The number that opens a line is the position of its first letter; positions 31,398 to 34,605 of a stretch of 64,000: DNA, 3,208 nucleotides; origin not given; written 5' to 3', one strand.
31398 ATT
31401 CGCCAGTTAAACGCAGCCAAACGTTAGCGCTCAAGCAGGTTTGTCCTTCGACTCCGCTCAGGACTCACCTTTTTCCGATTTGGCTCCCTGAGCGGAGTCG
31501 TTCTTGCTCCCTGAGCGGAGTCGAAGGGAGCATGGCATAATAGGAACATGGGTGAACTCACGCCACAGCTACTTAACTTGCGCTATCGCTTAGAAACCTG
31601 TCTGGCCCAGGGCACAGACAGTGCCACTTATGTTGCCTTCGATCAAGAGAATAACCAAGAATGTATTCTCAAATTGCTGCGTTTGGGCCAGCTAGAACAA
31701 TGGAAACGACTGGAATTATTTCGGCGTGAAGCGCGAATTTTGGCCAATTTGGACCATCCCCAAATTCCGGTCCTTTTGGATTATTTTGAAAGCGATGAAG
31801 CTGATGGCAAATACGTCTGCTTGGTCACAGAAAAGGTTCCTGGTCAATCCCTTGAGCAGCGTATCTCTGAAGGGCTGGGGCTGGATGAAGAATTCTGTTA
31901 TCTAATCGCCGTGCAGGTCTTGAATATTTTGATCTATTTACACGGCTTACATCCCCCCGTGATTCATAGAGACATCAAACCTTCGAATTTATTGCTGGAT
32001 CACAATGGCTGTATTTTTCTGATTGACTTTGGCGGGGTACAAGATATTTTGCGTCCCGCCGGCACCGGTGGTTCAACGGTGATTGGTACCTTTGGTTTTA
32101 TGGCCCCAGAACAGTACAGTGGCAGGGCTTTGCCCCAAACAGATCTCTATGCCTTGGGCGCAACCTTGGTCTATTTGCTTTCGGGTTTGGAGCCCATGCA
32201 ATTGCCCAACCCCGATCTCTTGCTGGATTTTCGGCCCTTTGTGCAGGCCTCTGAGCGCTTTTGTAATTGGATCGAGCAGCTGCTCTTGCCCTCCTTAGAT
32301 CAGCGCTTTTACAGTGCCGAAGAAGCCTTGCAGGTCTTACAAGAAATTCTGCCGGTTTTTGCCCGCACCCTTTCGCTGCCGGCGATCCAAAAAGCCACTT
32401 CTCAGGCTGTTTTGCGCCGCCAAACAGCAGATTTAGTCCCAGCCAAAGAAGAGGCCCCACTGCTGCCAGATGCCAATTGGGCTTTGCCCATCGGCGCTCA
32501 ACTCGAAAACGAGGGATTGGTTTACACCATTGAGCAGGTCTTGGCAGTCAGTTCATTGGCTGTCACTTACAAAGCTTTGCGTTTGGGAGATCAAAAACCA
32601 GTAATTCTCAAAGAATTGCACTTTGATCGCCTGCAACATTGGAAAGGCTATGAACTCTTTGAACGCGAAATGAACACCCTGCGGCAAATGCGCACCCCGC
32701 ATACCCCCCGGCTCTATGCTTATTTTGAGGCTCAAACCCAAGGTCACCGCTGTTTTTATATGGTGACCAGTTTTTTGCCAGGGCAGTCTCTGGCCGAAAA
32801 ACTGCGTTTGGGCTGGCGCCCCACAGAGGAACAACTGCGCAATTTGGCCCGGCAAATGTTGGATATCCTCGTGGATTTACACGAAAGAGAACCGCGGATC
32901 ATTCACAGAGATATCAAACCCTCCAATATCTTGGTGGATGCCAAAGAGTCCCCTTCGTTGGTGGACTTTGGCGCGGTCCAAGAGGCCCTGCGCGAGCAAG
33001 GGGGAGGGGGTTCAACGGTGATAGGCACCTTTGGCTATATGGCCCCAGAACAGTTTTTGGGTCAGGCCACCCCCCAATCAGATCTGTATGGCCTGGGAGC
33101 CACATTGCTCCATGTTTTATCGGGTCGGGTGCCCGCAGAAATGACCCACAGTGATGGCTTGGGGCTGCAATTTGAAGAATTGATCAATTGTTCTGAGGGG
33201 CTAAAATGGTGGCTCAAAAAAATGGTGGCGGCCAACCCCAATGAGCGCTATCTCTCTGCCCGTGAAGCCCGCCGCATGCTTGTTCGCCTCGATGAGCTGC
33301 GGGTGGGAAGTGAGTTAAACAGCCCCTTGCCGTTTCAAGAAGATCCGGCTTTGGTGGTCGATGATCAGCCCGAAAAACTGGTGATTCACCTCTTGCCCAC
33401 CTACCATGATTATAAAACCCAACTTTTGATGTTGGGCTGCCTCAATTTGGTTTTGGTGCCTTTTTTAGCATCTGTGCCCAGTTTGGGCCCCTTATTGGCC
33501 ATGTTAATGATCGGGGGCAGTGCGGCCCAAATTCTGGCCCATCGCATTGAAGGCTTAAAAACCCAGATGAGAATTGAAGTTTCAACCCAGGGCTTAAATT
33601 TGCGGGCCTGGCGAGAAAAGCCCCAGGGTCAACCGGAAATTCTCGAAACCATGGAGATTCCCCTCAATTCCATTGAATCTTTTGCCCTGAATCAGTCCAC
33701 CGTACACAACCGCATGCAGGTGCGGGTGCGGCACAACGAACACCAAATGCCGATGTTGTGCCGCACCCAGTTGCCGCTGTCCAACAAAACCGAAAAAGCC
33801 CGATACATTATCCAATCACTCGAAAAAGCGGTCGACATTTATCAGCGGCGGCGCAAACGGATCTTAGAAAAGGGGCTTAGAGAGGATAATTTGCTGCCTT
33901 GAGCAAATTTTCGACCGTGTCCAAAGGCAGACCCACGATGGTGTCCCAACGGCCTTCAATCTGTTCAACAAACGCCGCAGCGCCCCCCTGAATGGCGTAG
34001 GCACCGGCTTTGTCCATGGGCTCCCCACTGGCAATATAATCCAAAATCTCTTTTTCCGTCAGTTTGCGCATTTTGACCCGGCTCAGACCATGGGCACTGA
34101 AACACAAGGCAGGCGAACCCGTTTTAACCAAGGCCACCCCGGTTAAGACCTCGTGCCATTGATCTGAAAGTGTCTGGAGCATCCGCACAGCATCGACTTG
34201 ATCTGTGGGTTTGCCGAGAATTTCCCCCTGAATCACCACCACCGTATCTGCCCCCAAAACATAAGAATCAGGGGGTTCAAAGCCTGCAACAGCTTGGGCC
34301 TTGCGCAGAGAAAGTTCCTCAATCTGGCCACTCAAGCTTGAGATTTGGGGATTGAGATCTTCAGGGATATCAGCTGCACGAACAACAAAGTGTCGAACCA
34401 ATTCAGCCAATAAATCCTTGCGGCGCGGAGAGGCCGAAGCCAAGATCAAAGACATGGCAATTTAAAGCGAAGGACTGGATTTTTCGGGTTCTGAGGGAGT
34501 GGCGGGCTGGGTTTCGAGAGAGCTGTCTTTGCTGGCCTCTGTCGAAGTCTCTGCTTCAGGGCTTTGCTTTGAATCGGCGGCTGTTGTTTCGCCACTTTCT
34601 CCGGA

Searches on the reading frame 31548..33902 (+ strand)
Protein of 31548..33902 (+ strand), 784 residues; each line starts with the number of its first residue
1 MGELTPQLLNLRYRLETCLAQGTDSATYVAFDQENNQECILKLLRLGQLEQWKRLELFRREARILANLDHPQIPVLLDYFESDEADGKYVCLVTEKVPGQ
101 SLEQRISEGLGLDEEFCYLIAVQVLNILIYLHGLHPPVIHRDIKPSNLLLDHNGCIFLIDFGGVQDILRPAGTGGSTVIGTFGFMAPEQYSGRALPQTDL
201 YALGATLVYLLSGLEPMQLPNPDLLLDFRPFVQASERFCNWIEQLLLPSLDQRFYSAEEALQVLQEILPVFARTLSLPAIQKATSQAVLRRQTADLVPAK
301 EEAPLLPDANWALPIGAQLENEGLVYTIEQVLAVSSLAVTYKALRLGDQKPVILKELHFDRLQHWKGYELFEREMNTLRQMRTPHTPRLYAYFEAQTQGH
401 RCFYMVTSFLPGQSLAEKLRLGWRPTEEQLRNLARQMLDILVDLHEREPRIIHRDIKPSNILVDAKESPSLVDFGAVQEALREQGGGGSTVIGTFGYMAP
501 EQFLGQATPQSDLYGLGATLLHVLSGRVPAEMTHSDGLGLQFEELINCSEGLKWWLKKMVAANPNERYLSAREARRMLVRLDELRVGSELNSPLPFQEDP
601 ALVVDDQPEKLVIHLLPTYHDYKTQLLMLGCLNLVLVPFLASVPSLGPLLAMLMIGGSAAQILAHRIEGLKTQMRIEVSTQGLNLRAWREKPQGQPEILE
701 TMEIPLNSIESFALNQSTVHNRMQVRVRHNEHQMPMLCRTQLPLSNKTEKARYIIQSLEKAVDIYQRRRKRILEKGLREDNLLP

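Call 6: search_protein_families(library=pfam, proteins=[window:31548-33902:+], max_evalue=0.01)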
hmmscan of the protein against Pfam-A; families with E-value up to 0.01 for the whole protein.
window:31548-33902:+ (784 aa): 8 families
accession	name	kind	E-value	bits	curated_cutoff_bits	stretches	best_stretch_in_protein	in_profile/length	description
PF00069.31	Pkinase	-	3.9e-67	226.9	31.7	2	15-219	3-199/263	Protein kinase domain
PF07714.23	PK_Tyr_Ser-Thr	-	1e-29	104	23.1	2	29-217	21-205/258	Protein tyrosine and serine/threonine kinase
PF01636.29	APH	-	2e-18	67.5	23.2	2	373-448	42-111/239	Phosphotransferase enzyme family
PF03109.22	ABC1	-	1.9e-08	34.2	22.9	1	404-480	144-217/244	ABC1 atypical kinase-like domain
PF14531.12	Kinase-like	-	8.3e-06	25.7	25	0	117-163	147-191/289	Kinase-like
PF17667.7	Pkinase_fungal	-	1.7e-05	24.2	24.1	0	448-510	305-373/387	Fungal protein kinase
PF07387.17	Seadorna_VP7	-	8.1e-05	22.2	20.3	0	115-162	134-188/308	Seadornavirus VP7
PF05445.17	Pox_ser-thr_kin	-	0.001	18.6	19.7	0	420-473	267-322/434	Poxvirus serine/threonine protein kinase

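Call 7: search_protein_families(library=ncbifam, proteins=[window:31548-33902:+], max_evalue=0.01)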
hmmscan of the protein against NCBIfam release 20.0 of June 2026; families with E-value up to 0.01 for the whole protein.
window:31548-33902:+ (784 aa): 16 families
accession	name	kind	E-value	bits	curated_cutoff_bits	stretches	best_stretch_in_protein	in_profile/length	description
NF033483.0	PknB_PASTA_kin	equivalog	2.2e-60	205.3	450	2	6-217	2-208/563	Stk1 family PASTA domain-containing Ser/Thr kinase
NF038150.1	lanthi_synth_IV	equivalog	3.2e-57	194.5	650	2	6-267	184-456/851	class IV lanthionine synthetase LanL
NF047741.1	antiphage_MADS6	equivalog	1.8e-52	178.8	460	3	138-447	320-610/612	methylation-associated defense system protein kinase MAD6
NF052427.1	StpK7MSMEG_1200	equivalog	1.3e-43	149.4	900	2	12-218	8-210/601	serine/threonine protein kinase StpK7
TIGR03903.1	TOMM_kin_cyc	equivalog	3.3e-38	131.2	705.75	2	36-215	3-187/1267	TOMM system kinase/cyclase fusion protein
NF038151.1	lanthi_synth_III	equivalog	8.5e-31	107.1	575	2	320-524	216-423/833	class III lanthionine synthetase LanKC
NF033442.0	BREX_PglW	equivalog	9.8e-23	79.9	990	3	184-468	394-647/1391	BREX system serine/threonine kinase PglW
NF053615.1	SerThrKinAfsKStmc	equivalog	9.4e-21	74.2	1300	2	92-222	89-218/809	protein serine/threonine kinase AfsK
NF009651.0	PRK13184.1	equivalog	2.1e-18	65.7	839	2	12-212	3-226/932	serine/threonine-protein kinase PknD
NF043056.1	T4SS_LegK1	equivalog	8.2e-18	64.3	550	2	448-519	207-279/516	Dot/Icm T4SS effector kinase LegK1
NF041408.1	XopAU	subfamily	2.5e-11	43.9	450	2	432-527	328-418/498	XopAU family type III secretion system effector serine/threonine kinase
TIGR03724.2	arch_bud32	equivalog_domain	1.9e-09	37.3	125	1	46-162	28-129/193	KEOPS complex kinase/ATPase Bud32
NF011462.0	PRK14879.1-3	equivalog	8e-06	25.7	174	0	37-162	20-126/192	Kae1-associated kinase Bud32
NF002475.0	PRK01723.1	equivalog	8.1e-05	21.8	142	0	137-161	163-187/241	3-deoxy-D-manno-octulosonic acid kinase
TIGR01982.1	UbiB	equivalog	0.00037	19.2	487.55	0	406-478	235-304/436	2-polyprenylphenol 6-hydroxylase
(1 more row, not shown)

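Call 8: search_protein_families(library=padloc, proteins=[window:31548-33902:+], max_evalue=0.01)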
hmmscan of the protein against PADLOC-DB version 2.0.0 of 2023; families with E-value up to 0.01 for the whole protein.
window:31548-33902:+ (784 aa): 34 families (the best 25 are shown)
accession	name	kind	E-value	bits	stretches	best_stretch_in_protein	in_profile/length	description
PDLC04044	PD-T4-6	-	7.2e-101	336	2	7-275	28-300/372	-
PDLC04045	PD-T4-6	-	2.3e-95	317.5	2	7-278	29-311/350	-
PDLC04042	PD-T4-6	-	2e-85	285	2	6-224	4-219/292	-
PDLC04062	PD-T4-6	-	8.1e-85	283.5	2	8-268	29-294/450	-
PDLC04138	mad6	-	2.7e-81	272.4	2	8-296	48-342/659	mads_6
PDLC04051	PD-T4-6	-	1.8e-73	246.1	2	8-269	29-296/476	-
PDLC04053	PD-T4-6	-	1e-68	230.1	2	12-218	10-212/311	-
PDLC04047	PD-T4-6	-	1.3e-63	213.1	2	9-218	8-213/327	-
PDLC04043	PD-T4-6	-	1.3e-59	200.5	2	8-217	12-217/452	-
PDLC04054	PD-T4-6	-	1.2e-58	197.2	2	13-217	12-213/347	-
PDLC04061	PD-T4-6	-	1.8e-58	197.3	2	8-217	13-223/510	-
PDLC04060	PD-T4-6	-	1.5e-52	177.1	2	7-216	4-208/486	-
PDLC03920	MkoA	-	4e-52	175.7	2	340-581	23-277/1112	-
PDLC04057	PD-T4-6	-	4.1e-48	162.5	2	8-217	5-210/443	-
PDLC04048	PD-T4-6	-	5.4e-48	162.2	2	8-217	7-212/354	-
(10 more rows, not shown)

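Call 72: find_homologous_proteins(query=window:31548-33899:+, max_evalue=1e-30)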
Query window:31548-33899:+ (784 aa): 2898 proteins with E <= 1e-30 among 8000 candidates; the best 120 are listed.
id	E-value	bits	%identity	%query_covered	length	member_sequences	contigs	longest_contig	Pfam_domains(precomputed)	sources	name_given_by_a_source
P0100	0.0e+0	1750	98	100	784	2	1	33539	PF07714.24,PF00069.32,PF03109.23,PF14531.13,PF01636.30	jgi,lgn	-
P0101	0.0e+0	1512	84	100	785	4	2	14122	PF07714.24,PF00069.32,PF03109.23,PF14531.13,PF01636.30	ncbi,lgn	-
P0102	0.0e+0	1480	83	99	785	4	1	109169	PF07714.24,PF00069.32,PF03109.23,PF14531.13,PF01636.30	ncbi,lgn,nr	ncbi:MAG: serine/threonine protein kinase [Candidatus Sericytochromatia bacterium]|nr:serine/threoni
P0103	0.0e+0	1369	77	99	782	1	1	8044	PF07714.24,PF00069.32,PF03109.23,PF14531.13,PF17667.8,PF01636.30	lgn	-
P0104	0.0e+0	1140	66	98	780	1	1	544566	PF07714.24,PF00069.32,PF03109.23,PF01636.30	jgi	jgi:serine/threonine protein kinase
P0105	0.0e+0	1106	63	98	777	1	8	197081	PF07714.24,PF00069.32,PF03109.23,PF14531.13,PF01163.29,PF01636.30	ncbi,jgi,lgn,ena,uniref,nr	ncbi:hypothetical protein COW36_05350 [bacterium (Candidatus Blackallbacteria) CG17_big_fil_post_rev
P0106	0.0e+0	1022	59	99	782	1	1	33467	PF07714.24,PF00069.32,PF03109.23,PF19974.6,PF17667.8,PF01636.30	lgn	-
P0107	4.4e-289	979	58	98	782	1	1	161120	PF07714.24,PF00069.32,PF05445.18,PF03109.23,PF19974.6,PF14531.13,PF01163.29,PF17667.8,PF01636.30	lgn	-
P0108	8.8e-221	753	47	97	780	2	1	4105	PF07714.24,PF00069.32,PF03109.23,PF14531.13,PF01636.30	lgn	-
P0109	4.0e-220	751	49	98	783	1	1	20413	PF07714.24,PF00069.32,PF03109.23,PF14531.13,PF01636.30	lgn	-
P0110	1.4e-215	736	47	97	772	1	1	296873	PF07714.24,PF00069.32,PF03109.23,PF14531.13,PF01636.30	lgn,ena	-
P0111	2.0e-213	729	48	97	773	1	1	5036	PF07714.24,PF00069.32,PF03109.23,PF14531.13,PF01636.30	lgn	-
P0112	2.7e-208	712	47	98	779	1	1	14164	PF07714.24,PF00069.32,PF03109.23,PF14531.13,PF01636.30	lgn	-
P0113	4.3e-206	704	45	96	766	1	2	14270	PF07714.24,PF00069.32,PF03109.23,PF14531.13,PF01636.30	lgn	-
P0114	4.6e-205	701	48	97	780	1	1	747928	PF07714.24,PF00069.32,PF03109.23,PF14531.13,PF01636.30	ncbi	ncbi:MAG: serine/threonine protein kinase [Candidatus Sericytochromatia bacterium]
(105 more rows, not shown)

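Call 73: find_encoding_contigs(protein=P0105, flank=10000, max_places=1)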
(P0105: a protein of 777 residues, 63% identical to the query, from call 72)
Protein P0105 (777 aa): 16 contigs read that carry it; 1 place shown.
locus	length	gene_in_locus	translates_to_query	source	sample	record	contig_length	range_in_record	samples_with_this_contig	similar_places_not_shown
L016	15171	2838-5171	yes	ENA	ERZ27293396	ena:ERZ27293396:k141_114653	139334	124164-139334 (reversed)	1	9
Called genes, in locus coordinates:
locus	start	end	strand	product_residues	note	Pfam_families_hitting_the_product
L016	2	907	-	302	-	?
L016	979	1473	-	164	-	PF01584:CheW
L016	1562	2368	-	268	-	PF00072:Response_reg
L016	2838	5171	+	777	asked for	PF00069:Pkinase, PF01636:APH (faint), PF07714:PK_Tyr_Ser-Thr, PF14531:Kinase-like (faint), PF03109:ABC1 (faint), PF01163:RIO1 (faint), PF00069:Pkinase, PF07714:PK_Tyr_Ser-Thr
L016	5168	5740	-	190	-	PF02545:Maf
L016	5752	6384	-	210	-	-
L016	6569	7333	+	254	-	-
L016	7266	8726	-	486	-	PF00512:HisKA, PF02518:HATPase_c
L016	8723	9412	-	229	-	PF00072:Response_reg, PF00486:Trans_reg_C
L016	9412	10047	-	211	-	PF14681:UPRTase, PF00156:Pribosyltran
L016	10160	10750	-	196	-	PF00196:GerE (weak)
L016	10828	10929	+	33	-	-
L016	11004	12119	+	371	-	PF08240:ADH_N, PF00107:ADH_zinc_N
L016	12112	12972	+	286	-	PF00756:Esterase, PF12146:Hydrolase_4 (faint)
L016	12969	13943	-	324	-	PF03881:Fructosamin_kin (weak), PF01633:Choline_kinase (weak), PF01636:APH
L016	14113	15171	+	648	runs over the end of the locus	PF16177:ACAS_N, PF00501:AMP-binding, PF13193:AMP-binding_C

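Call 74: find_encoding_contigs(protein=P0107, flank=10000, max_places=1)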
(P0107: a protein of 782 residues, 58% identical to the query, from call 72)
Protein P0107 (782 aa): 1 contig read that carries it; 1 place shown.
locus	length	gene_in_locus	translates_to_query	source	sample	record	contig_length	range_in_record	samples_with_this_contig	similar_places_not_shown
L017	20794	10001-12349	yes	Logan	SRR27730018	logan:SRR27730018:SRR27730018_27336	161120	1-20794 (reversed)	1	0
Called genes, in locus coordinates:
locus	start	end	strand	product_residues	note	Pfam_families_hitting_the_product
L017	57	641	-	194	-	PF00578:AhpC-TSA, PF08534:Redoxin, PF10417:1-cysPrx_C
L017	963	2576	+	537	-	PF01476:LysM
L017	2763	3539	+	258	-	-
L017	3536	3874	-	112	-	PF03960:ArsC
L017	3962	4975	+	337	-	PF07719:TPR_2 (faint), PF14559:TPR_19 (faint)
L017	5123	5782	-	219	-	PF13489:Methyltransf_23, PF01209:Ubie_methyltran (weak), PF07021:MetW (weak), PF13847:Methyltransf_31, PF08241:Methyltransf_11, PF08242:Methyltransf_12, PF13649:Methyltransf_25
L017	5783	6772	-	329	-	PF01636:APH (weak)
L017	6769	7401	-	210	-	-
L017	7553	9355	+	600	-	PF13374:TPR_10 (faint), PF13371:TPR_9 (faint), PF25058:ARM_TT21 (faint), PF00515:TPR_1 (faint), PF07719:TPR_2 (faint), PF13424:TPR_12, PF17874:TPR_MalT (weak), PF13424:TPR_12, +1 more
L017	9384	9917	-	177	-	-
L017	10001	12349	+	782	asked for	PF00069:Pkinase, PF01636:APH (faint), PF07714:PK_Tyr_Ser-Thr, PF14531:Kinase-like (faint), PF01163:RIO1 (faint), PF03109:ABC1 (faint), PF00069:Pkinase, PF07714:PK_Tyr_Ser-Thr, +3 more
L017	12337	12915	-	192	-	PF02545:Maf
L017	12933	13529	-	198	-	-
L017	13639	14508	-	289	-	PF02678:Pirin, PF05726:Pirin_C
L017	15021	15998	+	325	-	PF00140:Sigma70_r1_2, PF04542:Sigma70_r2, PF04539:Sigma70_r3, PF04545:Sigma70_r4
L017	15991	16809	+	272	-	PF01479:S4 (weak), PF01728:FtsJ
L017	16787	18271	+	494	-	PF14622:Ribonucleas_3_3, PF22935:RM44_endonuclase, PF00636:Ribonuclease_3, PF00035:dsrm, PF00834:Ribul_P_3_epim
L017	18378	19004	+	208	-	PF14229:DUF4332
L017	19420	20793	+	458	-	?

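Call 75: find_encoding_contigs(protein=P0114, flank=10000, max_places=1)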
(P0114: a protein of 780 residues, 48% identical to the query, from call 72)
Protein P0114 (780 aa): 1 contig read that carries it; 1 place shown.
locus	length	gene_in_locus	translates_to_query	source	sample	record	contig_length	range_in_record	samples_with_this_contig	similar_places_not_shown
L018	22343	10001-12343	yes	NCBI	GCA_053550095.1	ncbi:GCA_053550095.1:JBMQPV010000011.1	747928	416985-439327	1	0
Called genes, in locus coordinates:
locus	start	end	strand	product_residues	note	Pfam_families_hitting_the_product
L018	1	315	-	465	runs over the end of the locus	PF01266:DAO (weak), PF01494:FAD_binding_3, PF07992:Pyr_redox_2 (faint), PF13450:NAD_binding_8 (weak), PF01266:DAO (weak)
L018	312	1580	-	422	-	PF00266:Aminotran_5, PF22580:KYNU_C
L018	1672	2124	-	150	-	-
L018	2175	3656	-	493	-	PF01471:PG_binding_1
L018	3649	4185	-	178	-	PF14539:DUF4442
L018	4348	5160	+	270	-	PF01925:TauE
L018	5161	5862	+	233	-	PF10677:DUF2490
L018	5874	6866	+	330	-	PF21342:SoxA-TsdA_cyt-c, PF00034:Cytochrom_C, PF13442:Cytochrome_CBB3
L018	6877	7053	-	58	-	PF11127:YgaP-like_TM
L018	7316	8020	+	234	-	PF00753:Lactamase_B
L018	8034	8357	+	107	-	PF00581:Rhodanese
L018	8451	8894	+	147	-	PF04143:Sulf_transp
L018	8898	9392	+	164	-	PF20398:DUF6691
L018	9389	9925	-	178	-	-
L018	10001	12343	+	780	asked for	PF00069:Pkinase, PF07714:PK_Tyr_Ser-Thr, PF01636:APH (faint), PF03109:ABC1 (faint), PF14531:Kinase-like (faint), PF00069:Pkinase, PF07714:PK_Tyr_Ser-Thr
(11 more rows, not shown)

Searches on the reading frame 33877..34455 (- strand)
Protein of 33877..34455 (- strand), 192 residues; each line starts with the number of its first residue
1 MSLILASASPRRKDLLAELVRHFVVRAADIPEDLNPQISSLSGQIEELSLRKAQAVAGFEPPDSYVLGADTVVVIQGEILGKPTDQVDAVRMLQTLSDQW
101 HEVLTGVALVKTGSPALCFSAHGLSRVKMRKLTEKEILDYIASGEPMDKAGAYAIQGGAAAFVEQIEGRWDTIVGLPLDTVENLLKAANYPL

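Call 6: search_protein_families(library=pfam, proteins=[window:33877-34455:-], max_evalue=0.01)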
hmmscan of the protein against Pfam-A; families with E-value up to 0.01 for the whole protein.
window:33877-34455:- (192 aa): 1 family
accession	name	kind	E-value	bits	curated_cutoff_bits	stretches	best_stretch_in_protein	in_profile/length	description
PF02545.19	Maf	-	1.1e-55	188.7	27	1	3-187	2-186/187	Maf-like protein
